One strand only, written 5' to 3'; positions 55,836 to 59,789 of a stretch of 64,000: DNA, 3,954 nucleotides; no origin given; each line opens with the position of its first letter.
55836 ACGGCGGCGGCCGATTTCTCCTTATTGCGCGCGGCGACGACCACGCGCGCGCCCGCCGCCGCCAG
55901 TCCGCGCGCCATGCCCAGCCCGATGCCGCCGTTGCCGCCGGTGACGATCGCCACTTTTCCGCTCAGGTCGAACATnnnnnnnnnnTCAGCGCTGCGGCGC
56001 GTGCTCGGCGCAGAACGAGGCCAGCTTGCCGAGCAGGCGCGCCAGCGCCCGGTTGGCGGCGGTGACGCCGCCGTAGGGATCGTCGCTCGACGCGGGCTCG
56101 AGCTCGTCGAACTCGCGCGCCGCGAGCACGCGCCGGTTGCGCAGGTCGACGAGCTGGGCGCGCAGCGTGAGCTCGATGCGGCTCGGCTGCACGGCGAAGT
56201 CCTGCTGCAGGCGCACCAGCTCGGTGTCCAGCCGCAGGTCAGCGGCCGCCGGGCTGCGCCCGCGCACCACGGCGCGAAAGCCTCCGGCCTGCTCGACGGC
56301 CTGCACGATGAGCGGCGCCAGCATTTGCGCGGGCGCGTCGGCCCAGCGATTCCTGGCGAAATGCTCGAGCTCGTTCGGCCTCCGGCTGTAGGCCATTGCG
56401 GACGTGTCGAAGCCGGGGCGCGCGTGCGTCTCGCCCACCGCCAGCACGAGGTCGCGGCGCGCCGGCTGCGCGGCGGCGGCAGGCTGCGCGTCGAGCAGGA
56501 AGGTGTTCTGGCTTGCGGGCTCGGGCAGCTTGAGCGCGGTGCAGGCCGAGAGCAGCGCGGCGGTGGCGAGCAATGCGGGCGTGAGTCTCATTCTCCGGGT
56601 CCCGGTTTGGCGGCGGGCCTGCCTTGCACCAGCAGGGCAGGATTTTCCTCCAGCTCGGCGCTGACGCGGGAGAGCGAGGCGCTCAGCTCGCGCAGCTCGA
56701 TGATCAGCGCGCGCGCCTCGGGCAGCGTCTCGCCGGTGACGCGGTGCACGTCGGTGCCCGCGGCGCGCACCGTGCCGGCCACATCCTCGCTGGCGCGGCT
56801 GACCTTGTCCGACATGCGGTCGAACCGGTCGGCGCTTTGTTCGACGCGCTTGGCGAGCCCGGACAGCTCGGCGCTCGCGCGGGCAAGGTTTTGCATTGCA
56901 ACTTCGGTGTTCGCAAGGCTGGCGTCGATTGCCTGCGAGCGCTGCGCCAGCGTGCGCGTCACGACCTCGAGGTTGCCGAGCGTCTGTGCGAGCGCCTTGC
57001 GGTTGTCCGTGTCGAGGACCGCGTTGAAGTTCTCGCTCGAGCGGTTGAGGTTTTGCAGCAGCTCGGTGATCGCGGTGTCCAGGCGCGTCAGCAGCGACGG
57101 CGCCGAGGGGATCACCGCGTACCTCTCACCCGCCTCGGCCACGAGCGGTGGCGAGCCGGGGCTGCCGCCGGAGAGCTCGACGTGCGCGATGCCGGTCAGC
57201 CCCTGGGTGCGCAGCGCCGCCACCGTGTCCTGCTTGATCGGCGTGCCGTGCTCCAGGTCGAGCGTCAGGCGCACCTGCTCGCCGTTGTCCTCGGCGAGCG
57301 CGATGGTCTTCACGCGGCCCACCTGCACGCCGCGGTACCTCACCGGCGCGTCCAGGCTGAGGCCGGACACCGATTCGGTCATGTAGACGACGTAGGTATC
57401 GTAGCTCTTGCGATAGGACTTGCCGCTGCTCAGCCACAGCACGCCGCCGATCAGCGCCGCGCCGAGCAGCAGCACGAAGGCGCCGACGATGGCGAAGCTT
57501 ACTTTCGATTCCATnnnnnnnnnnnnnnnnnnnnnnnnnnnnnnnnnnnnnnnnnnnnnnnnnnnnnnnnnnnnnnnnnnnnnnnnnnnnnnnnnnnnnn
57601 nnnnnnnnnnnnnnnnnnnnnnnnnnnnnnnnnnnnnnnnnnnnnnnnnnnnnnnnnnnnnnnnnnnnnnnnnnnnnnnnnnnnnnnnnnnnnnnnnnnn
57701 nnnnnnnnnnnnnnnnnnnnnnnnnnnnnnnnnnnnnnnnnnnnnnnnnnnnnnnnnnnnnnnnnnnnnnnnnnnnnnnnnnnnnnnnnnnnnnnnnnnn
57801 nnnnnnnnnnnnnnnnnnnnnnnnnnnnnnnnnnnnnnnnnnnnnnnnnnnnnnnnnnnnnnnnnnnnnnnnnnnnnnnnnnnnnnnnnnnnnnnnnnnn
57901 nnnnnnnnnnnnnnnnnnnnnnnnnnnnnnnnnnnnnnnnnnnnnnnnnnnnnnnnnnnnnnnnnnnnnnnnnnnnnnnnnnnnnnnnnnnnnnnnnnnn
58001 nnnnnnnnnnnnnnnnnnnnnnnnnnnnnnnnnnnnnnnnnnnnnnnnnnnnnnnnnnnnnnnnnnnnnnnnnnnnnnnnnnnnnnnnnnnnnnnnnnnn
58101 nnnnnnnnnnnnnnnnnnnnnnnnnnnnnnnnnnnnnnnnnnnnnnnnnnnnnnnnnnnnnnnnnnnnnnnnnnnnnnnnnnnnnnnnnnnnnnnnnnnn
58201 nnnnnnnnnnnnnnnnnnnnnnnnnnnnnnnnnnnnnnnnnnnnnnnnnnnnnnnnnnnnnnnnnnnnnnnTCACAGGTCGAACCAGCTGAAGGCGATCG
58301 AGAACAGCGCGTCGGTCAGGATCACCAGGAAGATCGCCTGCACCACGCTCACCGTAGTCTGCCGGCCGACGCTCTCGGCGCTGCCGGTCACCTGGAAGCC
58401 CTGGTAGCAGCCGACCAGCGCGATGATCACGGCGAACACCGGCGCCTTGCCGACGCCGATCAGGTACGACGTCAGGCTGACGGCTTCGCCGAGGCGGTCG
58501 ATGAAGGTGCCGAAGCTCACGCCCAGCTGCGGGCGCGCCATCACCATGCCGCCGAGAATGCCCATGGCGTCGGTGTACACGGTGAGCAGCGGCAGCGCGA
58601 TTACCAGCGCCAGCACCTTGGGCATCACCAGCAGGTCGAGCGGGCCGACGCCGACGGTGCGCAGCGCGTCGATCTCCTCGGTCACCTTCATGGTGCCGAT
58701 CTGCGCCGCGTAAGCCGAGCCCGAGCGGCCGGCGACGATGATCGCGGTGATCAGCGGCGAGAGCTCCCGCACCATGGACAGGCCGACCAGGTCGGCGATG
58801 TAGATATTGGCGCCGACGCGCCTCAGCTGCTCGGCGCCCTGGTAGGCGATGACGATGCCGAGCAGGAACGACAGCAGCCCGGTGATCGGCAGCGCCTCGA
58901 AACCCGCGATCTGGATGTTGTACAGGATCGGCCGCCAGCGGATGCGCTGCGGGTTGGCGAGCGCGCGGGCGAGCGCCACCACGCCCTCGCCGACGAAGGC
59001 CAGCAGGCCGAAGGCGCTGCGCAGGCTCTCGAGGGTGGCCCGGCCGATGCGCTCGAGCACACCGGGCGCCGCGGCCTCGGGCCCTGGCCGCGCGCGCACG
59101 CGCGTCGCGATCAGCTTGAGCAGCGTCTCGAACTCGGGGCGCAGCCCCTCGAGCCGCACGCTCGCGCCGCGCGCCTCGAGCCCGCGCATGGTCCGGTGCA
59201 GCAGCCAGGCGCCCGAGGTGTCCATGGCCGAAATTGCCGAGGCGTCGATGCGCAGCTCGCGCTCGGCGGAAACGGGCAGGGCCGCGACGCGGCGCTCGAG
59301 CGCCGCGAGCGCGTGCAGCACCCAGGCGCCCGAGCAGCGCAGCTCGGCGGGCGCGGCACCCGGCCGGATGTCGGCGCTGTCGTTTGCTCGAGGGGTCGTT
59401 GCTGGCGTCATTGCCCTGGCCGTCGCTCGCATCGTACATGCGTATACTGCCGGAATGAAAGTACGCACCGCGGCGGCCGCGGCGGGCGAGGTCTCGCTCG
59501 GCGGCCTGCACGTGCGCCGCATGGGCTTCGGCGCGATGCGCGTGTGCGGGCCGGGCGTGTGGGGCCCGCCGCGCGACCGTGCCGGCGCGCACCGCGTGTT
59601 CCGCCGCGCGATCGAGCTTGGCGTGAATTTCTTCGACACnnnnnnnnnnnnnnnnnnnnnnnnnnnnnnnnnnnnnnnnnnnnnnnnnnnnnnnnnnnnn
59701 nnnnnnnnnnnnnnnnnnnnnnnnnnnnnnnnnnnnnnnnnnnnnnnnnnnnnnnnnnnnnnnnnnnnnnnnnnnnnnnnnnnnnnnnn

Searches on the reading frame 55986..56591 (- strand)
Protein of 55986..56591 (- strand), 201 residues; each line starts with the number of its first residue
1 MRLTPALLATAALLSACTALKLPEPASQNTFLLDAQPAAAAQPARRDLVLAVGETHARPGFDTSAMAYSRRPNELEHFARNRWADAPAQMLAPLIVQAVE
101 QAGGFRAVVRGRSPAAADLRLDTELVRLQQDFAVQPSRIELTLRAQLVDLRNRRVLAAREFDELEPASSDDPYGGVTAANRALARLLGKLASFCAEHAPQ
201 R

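Call 80: search_protein_families(library=pfam, proteins=[window:55986-56591:-], max_evalue=0.001)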
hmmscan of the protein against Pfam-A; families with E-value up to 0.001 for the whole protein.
window:55986-56591:- (201 aa): 1 family
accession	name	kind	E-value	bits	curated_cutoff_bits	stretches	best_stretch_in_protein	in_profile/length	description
PF03886.18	ABC_trans_aux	-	6.2e-18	65.3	26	1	32-189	2-159/161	ABC-type transport auxiliary lipoprotein component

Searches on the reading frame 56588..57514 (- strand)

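Call 80: search_protein_families(library=pfam, proteins=[window:56588-57514:-], max_evalue=0.001)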
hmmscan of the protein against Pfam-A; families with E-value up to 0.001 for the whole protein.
window:56588-57514:- (308 aa): 1 family
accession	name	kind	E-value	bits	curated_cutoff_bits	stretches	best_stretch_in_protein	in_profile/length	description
PF02470.25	MlaD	-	1.2e-18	67.5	25.1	1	40-117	4-81/81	MlaD protein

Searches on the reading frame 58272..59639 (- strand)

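Call 80: search_protein_families(library=pfam, proteins=[window:58272-59639:-], max_evalue=0.001)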
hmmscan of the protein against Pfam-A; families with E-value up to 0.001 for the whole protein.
window:58272-59639:- (455 aa): 3 families
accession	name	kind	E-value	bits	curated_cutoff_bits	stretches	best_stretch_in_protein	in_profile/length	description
PF02405.21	MlaE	-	2.5e-76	256.4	22.5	1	239-448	2-211/212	Permease MlaE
PF13466.11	STAS_2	-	4.2e-10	40.1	29.2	1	102-177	3-77/80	STAS domain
PF01740.26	STAS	-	4.8e-06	26.7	22.6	1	100-176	13-90/106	STAS domain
